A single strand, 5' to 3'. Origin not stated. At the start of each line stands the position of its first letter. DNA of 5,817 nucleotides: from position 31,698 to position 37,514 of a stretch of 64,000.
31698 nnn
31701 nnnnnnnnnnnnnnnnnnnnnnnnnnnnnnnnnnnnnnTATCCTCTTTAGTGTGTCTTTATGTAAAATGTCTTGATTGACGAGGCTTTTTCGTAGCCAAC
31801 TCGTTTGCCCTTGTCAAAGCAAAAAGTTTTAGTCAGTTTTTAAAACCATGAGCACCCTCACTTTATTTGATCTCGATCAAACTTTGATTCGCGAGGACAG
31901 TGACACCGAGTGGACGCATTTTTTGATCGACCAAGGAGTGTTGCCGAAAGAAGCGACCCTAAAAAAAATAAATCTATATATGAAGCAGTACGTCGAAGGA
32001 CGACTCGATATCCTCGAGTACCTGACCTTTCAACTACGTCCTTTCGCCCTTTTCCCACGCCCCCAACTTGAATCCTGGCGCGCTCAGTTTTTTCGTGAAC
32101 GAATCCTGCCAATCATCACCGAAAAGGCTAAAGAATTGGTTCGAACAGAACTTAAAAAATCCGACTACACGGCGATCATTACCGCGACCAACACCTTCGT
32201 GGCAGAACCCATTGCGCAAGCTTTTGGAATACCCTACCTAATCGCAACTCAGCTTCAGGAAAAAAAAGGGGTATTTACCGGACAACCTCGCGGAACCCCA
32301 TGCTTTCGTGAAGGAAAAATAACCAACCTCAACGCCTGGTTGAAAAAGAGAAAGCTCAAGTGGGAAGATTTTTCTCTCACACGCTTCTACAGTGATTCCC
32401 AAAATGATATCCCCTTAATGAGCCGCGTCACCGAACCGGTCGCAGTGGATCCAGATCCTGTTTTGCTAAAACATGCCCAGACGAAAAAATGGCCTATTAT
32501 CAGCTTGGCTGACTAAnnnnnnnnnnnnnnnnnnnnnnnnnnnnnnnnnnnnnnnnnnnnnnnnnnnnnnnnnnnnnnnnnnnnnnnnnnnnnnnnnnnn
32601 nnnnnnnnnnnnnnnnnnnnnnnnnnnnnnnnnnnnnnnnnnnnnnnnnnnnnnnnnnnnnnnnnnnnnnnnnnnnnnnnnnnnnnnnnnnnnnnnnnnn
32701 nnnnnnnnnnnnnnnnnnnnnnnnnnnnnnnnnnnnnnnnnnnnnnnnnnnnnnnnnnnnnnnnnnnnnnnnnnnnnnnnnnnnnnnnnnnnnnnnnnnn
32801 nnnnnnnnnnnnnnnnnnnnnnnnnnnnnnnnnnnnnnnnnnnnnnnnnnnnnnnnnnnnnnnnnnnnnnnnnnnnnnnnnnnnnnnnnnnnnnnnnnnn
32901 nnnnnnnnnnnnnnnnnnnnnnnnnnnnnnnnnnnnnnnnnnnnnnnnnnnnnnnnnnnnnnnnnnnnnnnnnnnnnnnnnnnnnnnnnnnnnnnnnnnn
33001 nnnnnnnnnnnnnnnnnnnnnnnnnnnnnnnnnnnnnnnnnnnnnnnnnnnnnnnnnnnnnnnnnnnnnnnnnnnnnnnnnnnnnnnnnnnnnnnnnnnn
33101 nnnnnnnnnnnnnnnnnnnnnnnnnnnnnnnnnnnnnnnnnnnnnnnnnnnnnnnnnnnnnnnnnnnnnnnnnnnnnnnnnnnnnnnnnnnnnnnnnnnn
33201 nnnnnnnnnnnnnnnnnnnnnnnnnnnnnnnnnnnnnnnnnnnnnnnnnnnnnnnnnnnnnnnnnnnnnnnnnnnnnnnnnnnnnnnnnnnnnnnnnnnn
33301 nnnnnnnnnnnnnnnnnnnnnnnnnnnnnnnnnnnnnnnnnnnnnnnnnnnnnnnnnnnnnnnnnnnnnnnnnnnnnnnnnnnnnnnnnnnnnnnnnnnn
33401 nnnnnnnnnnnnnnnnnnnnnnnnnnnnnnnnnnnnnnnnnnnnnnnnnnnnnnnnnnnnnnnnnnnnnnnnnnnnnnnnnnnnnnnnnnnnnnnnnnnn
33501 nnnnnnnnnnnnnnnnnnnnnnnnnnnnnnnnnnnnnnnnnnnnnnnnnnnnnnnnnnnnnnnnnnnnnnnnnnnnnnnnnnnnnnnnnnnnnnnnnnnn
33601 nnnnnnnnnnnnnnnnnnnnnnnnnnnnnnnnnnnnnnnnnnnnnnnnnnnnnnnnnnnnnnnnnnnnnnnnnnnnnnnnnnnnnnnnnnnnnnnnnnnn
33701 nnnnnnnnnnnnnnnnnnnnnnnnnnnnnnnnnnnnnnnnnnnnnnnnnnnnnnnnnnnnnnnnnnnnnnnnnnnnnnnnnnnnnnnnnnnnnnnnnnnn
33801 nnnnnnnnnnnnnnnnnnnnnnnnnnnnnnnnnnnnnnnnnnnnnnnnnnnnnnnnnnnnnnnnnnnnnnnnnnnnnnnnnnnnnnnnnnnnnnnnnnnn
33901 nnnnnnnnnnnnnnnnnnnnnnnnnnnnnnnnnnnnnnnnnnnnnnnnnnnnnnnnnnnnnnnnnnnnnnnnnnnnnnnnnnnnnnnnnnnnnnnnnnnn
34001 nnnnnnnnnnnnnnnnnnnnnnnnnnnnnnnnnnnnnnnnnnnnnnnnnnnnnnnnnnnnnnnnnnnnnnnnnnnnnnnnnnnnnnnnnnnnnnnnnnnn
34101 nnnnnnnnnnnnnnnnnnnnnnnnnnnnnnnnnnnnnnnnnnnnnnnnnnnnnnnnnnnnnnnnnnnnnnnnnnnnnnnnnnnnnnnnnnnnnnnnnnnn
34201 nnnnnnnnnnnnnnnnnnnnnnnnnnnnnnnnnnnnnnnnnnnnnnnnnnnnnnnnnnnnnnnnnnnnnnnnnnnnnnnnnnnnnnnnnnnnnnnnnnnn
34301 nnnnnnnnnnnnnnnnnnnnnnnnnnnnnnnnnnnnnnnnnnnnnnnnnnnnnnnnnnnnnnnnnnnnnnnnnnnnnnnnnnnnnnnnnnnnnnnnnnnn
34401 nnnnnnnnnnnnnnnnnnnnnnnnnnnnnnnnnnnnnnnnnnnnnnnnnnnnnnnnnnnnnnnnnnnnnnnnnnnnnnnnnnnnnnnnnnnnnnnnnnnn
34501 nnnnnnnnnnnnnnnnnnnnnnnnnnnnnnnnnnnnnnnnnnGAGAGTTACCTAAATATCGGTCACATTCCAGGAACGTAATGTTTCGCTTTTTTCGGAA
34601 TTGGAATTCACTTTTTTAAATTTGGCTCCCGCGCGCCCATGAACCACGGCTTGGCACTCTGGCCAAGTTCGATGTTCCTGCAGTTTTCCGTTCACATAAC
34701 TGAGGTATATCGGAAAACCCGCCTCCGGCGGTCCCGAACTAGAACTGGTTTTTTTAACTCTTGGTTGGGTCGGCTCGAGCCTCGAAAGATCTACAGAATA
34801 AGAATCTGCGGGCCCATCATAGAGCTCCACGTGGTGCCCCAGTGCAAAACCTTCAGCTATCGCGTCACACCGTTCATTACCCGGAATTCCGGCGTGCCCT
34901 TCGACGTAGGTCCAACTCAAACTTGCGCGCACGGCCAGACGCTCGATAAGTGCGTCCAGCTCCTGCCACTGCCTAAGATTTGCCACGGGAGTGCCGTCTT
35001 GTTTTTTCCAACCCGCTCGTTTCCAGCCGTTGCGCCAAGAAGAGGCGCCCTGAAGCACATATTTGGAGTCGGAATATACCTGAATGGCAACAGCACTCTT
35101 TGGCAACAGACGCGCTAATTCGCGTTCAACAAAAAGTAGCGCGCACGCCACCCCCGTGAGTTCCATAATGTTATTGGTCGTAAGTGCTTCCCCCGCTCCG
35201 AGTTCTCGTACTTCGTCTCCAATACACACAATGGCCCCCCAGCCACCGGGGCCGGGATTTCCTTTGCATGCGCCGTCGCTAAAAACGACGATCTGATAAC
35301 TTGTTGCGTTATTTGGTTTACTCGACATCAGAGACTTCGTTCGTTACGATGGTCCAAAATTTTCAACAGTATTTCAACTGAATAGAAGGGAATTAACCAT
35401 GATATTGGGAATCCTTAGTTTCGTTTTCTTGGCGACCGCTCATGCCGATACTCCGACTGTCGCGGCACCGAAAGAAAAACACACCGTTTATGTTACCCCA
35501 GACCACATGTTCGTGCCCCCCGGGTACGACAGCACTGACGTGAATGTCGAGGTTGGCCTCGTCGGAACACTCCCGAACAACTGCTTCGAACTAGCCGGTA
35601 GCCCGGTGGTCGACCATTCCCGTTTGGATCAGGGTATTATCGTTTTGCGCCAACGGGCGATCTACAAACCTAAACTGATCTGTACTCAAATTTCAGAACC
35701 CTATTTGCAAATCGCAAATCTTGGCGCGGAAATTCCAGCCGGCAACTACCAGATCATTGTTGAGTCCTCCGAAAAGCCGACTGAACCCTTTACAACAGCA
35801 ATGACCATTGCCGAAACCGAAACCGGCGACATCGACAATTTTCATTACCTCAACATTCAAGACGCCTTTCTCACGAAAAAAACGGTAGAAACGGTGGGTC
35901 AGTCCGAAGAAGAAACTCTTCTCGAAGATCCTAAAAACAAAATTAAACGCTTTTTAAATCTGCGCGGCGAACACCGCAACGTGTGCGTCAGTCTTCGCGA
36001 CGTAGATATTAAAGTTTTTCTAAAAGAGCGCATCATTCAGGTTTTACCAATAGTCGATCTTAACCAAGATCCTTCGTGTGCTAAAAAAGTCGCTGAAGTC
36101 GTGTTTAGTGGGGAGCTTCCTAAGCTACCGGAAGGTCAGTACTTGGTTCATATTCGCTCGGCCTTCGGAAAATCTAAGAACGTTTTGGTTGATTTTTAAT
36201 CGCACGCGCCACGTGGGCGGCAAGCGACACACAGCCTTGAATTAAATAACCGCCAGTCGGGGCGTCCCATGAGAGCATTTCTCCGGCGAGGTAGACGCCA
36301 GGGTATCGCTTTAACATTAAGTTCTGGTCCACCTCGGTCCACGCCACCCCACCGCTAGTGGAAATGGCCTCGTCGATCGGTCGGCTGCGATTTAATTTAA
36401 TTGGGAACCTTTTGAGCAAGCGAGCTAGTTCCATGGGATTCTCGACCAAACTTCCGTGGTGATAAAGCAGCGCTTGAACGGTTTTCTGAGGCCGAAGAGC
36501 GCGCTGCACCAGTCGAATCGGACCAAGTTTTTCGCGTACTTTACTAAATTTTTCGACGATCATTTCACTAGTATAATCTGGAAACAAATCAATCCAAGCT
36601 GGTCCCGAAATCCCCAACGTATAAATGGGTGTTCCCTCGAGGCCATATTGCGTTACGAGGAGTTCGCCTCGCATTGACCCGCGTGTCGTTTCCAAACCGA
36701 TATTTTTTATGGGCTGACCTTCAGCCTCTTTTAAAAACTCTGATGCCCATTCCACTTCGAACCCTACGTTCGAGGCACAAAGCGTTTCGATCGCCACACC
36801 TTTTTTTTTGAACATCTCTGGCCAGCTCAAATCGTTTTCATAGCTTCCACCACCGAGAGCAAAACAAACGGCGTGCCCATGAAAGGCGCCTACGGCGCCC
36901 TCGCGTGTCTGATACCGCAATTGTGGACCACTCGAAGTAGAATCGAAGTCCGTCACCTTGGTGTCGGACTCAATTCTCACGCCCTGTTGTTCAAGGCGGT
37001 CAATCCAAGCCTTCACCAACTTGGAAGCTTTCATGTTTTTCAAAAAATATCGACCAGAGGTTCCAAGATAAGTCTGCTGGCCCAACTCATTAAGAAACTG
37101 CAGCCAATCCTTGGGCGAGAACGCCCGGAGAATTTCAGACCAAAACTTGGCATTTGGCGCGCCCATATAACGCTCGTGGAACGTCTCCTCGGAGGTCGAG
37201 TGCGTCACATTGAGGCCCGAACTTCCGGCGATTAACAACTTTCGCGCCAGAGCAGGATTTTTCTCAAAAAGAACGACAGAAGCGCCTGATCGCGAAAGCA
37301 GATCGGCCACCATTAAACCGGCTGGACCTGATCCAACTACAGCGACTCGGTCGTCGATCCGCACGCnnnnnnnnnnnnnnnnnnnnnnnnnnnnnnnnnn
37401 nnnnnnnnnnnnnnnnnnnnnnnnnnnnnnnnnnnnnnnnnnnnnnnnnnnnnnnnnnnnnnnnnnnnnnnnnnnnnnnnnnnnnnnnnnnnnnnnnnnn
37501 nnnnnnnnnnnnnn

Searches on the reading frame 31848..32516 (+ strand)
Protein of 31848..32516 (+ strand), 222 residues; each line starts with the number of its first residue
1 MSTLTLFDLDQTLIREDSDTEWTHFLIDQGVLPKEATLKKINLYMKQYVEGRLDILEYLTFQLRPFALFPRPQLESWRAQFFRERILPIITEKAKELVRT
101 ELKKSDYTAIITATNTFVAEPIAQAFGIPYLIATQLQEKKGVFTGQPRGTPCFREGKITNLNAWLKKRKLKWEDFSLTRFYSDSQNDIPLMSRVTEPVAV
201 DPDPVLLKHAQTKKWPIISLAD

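Call 69: search_protein_families(library=pfam, proteins=[window:31848-32516:+], max_evalue=0.0001)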
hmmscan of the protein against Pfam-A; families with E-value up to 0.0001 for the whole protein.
window:31848-32516:+ (222 aa): 2 families
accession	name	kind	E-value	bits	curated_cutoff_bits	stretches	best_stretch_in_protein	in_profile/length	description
PF12710.13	HAD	-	5.9e-34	118.6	27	1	6-191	2-188/189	haloacid dehalogenase-like hydrolase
PF00702.32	Hydrolase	-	5.5e-05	24.1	26.4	1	6-131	5-140/191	haloacid dehalogenase-like hydrolase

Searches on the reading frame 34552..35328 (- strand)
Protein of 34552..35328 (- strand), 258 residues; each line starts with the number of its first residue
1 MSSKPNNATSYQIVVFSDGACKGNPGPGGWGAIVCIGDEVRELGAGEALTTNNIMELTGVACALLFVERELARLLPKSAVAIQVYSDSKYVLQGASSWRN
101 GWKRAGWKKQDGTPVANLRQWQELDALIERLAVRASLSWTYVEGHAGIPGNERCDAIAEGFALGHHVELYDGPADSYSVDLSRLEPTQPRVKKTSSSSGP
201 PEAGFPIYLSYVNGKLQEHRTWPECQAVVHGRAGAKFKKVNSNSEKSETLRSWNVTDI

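Call 69: search_protein_families(library=pfam, proteins=[window:34552-35328:-], max_evalue=0.0001)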
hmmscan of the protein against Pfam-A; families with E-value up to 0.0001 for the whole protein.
window:34552-35328:- (258 aa): 1 family
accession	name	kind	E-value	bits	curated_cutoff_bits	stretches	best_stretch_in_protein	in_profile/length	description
PF00075.30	RNase_H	-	1.9e-32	112.8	25.8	1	12-159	3-137/141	RNase H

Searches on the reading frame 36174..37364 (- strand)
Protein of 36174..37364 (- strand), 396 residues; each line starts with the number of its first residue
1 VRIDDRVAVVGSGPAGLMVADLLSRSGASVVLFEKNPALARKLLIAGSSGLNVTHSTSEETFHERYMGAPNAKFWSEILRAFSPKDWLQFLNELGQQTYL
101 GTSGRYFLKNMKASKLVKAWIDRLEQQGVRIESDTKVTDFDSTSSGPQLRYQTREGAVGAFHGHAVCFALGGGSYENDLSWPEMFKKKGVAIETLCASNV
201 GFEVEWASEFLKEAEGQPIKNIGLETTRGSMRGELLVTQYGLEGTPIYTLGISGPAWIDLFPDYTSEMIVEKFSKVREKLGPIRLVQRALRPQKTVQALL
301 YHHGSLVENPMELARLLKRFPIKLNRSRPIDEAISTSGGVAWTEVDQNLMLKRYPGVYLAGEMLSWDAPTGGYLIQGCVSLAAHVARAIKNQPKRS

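Call 69: search_protein_families(library=pfam, proteins=[window:36174-37364:-], max_evalue=0.0001)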
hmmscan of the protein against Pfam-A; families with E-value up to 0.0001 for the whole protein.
window:36174-37364:- (396 aa): 7 families
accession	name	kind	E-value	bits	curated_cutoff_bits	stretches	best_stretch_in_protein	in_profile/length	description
PF03486.20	HI0933_like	-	2.2e-51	175.1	50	1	6-385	2-241/244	HI0933-like protein Rossmann domain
PF22780.1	HI0933_like_1st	-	1.1e-13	51.7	27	1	197-335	2-165/165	HI0933-like protein barrel and H2TH domain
PF01266.30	DAO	-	7e-11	42.7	27.9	1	6-97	1-81/353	FAD dependent oxidoreductase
PF00070.33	Pyr_redox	-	2.4e-08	34.8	22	0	6-41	1-36/82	Pyridine nucleotide-disulphide oxidoreductase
PF07992.20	Pyr_redox_2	-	1.2e-07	31.9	26.1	0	6-37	2-33/291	Pyridine nucleotide-disulphide oxidoreductase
PF01494.25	FAD_binding_3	-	3e-07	30.5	22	1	6-40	3-37/349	FAD binding domain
PF13450.12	NAD_binding_8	-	2.2e-06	28.3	21.9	1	9-39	1-31/68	NAD(P)-binding Rossmann-like domain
